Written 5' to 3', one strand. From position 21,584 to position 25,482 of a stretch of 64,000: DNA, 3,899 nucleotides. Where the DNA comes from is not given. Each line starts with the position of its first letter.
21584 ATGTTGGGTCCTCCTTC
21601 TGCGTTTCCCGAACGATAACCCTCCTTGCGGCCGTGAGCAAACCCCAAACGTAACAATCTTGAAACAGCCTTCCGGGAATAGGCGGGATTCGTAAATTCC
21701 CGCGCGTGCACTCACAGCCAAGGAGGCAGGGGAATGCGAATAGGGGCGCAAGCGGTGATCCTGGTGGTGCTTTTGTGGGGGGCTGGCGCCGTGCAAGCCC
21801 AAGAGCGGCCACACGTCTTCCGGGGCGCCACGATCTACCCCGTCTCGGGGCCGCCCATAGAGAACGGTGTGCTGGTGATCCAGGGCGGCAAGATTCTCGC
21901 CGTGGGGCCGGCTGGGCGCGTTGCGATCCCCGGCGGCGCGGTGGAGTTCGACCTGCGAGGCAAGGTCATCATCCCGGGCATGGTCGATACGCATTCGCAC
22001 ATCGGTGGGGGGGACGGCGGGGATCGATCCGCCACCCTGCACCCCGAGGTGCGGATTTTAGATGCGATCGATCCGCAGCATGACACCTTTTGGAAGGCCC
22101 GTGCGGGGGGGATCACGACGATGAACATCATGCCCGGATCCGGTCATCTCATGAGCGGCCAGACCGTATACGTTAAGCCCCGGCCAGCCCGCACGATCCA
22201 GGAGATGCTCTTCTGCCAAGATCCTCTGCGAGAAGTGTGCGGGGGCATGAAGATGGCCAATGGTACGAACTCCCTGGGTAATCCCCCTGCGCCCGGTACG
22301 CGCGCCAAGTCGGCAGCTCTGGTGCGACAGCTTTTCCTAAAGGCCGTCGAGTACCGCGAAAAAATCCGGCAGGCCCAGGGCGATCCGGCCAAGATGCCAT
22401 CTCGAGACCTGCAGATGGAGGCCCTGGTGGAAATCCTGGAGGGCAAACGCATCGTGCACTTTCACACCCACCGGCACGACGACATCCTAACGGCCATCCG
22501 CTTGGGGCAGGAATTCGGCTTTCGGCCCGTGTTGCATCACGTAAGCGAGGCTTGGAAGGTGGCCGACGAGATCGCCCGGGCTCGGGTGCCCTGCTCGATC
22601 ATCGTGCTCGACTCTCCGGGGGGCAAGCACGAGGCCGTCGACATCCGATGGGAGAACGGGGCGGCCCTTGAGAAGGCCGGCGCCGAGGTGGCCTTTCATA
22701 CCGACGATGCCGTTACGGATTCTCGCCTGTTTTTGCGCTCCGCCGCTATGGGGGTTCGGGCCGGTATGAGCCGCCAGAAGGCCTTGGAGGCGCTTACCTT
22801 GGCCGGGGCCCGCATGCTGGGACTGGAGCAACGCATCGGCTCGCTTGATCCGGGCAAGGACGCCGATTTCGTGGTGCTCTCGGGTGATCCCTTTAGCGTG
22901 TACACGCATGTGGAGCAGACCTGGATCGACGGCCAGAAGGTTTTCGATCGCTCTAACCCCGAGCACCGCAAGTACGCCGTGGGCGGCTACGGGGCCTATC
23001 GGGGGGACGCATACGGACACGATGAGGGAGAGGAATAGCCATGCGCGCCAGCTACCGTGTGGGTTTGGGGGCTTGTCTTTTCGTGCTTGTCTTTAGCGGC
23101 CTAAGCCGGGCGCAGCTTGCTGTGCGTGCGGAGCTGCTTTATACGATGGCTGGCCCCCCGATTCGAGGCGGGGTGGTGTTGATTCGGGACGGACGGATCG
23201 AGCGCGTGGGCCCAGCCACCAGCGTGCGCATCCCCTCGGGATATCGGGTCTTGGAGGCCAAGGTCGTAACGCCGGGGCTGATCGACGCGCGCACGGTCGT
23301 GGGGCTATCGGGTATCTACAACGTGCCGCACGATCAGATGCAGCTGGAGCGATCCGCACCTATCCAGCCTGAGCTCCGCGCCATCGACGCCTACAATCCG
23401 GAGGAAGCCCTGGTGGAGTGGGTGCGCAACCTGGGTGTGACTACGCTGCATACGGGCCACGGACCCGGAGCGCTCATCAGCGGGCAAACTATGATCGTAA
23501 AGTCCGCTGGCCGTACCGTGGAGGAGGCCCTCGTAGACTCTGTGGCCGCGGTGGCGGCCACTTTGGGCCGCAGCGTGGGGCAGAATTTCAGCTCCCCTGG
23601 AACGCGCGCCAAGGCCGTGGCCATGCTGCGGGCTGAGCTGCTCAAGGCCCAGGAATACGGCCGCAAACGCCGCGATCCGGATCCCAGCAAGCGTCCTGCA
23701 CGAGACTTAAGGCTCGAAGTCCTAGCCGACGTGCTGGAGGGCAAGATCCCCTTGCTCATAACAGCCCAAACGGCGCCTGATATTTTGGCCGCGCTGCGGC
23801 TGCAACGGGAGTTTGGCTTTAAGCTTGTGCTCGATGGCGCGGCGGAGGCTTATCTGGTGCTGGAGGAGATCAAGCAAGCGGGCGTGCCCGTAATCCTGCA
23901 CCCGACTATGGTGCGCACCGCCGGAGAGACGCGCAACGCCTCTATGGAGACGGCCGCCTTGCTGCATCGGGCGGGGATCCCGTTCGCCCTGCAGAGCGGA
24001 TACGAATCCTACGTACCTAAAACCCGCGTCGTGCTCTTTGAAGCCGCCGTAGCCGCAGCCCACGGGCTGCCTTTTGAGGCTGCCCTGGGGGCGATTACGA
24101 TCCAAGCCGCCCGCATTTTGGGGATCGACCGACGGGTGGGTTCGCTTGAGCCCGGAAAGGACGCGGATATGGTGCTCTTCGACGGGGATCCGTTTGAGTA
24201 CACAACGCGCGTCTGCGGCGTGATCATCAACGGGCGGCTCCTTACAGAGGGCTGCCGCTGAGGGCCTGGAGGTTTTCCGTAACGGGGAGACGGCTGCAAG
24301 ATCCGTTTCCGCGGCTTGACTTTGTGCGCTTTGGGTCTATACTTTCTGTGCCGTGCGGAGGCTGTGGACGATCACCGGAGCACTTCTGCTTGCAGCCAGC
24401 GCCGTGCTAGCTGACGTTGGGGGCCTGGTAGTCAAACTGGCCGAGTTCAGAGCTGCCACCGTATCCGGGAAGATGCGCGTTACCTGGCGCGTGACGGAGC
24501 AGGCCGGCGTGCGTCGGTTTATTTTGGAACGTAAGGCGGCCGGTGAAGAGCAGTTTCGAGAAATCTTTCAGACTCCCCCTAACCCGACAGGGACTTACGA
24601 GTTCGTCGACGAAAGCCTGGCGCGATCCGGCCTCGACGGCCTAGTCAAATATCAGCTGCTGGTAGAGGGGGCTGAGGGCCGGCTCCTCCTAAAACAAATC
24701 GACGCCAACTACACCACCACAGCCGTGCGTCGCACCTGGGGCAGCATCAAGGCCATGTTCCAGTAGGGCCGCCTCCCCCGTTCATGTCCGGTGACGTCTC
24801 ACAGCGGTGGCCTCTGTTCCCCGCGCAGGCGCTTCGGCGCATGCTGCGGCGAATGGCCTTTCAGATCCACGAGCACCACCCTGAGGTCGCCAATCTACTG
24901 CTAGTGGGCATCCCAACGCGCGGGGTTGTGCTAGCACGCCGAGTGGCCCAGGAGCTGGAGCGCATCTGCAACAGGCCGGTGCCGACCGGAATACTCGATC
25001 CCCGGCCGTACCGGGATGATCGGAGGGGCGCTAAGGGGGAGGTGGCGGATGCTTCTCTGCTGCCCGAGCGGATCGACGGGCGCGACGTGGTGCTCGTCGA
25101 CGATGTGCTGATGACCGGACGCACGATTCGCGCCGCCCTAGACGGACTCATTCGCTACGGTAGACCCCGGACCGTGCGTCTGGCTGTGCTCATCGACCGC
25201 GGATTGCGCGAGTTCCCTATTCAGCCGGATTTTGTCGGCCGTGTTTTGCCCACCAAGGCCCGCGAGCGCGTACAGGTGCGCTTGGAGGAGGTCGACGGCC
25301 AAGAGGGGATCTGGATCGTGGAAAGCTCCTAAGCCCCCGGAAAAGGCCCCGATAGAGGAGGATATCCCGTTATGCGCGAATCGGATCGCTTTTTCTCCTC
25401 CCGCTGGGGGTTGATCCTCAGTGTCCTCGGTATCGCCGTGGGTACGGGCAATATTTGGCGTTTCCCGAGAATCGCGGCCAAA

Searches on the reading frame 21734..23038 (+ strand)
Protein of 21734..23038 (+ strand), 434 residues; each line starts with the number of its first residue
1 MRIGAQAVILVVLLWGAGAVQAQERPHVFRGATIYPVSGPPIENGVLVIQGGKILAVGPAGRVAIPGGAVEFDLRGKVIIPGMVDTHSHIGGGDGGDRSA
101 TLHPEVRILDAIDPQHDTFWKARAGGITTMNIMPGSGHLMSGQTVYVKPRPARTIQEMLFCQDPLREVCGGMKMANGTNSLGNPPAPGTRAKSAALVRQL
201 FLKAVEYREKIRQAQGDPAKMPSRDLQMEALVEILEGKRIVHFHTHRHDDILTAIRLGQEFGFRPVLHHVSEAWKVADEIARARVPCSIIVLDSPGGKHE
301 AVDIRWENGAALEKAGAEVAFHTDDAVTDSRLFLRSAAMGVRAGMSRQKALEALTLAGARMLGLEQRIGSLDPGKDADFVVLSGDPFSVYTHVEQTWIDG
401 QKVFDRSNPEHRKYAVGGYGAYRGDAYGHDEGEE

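Call 77: search_protein_families(library=pfam, proteins=[window:21734-23038:+], max_evalue=0.001)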
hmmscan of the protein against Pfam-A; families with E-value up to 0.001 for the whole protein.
window:21734-23038:+ (434 aa): 2 families
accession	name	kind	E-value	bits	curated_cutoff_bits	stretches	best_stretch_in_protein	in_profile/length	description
PF07969.17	Amidohydro_3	-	4.6e-22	79.6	29.7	1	279-404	347-472/472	Amidohydrolase family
PF01979.26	Amidohydro_1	-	2.1e-16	60.5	25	1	78-401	1-343/345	Amidohydrolase family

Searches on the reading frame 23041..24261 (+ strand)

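Call 77: search_protein_families(library=pfam, proteins=[window:23041-24261:+], max_evalue=0.001)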
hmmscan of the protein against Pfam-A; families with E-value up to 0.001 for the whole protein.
window:23041-24261:+ (406 aa): 2 families
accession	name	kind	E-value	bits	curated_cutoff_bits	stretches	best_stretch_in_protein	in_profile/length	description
PF01979.26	Amidohydro_1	-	1.4e-12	48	25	1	278-400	214-344/345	Amidohydrolase family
PF07969.17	Amidohydro_3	-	8.4e-11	42.4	29.7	1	295-400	349-470/472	Amidohydrolase family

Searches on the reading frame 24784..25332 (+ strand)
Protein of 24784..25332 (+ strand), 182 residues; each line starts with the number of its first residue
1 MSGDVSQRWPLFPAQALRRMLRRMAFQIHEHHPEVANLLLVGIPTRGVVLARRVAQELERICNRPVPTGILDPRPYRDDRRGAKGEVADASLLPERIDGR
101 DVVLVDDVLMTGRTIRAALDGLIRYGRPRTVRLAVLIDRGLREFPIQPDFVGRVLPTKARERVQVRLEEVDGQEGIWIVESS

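Call 76: search_protein_families(library=pfam, proteins=[window:24784-25332:+], max_evalue=0.001)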
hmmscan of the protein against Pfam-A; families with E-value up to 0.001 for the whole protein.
window:24784-25332:+ (182 aa): 2 families
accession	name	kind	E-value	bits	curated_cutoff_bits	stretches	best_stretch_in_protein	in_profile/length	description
PF00156.33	Pribosyltran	-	1.2e-22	80.4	26.3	1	15-147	9-134/158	Phosphoribosyl transferase domain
PF14681.12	UPRTase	-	0.00049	20.1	27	1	91-137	112-159/206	Uracil phosphoribosyltransferase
